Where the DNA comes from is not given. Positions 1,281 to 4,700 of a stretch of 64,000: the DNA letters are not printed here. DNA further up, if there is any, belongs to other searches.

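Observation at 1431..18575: Two giant paralogous AftD-like membrane proteins, each the terminal gene of a repeated GT-C, SDR, tailoring-enzyme module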

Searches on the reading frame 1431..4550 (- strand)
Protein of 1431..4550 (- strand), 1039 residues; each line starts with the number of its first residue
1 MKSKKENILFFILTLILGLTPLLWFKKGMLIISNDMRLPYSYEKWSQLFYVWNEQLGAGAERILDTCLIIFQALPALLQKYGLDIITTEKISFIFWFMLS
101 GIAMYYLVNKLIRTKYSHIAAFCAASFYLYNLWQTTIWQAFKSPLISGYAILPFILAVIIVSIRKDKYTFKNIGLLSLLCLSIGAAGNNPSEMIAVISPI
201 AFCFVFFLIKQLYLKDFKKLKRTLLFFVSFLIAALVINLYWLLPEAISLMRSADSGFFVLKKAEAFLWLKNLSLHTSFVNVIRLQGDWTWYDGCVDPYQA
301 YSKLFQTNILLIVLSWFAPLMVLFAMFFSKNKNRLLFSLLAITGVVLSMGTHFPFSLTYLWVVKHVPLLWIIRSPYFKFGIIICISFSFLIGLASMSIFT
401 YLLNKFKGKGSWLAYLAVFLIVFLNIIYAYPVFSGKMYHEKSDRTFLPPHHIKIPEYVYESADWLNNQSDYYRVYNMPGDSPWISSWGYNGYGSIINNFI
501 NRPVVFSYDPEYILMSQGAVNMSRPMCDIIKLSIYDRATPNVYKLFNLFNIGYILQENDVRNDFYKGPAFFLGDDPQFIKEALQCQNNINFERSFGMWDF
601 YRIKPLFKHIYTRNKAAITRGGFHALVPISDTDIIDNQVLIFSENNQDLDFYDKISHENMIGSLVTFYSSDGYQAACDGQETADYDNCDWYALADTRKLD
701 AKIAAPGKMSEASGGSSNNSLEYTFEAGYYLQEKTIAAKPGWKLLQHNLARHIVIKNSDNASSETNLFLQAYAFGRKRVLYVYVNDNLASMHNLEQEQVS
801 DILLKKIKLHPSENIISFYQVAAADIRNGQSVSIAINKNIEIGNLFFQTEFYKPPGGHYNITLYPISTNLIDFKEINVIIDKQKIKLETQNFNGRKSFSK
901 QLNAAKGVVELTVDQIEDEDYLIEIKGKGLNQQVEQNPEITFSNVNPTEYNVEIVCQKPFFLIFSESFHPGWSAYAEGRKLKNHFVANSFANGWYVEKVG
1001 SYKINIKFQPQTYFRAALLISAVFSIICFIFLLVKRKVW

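Call 7: search_protein_families(library=pfam, proteins=[window:1431-4550:-], max_evalue=1)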
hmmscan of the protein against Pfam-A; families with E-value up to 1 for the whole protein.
window:1431-4550:- (1039 aa): 1 family
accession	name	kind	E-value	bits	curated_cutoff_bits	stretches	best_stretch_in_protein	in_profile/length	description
PF11847.13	GT-C_AftD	-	0.00056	18.4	26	1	123-489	108-445/661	Alpha-(1->3)-arabinofuranosyltransferase, N-terminal GT-C domain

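Call 11: search_solved_structures(query=window:1431-4550:-, max_evalue=10)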
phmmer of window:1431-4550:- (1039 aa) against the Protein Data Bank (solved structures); distinct sequences matched with E-value up to 10: 2.
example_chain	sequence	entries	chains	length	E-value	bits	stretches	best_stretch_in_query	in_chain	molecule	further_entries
6w98_A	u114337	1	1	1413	0.7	11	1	962-1033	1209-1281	F5/8 type C domain-containing protein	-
6wbx_A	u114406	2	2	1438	0.72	10.9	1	962-1033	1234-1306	DUF3367 domain-containing protein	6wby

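Call 12: search_protein_families(library=ncbifam, proteins=[window:1431-4550:-], max_evalue=0.01)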
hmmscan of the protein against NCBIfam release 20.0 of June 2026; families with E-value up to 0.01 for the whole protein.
window:1431-4550:- (1039 aa): 0 families
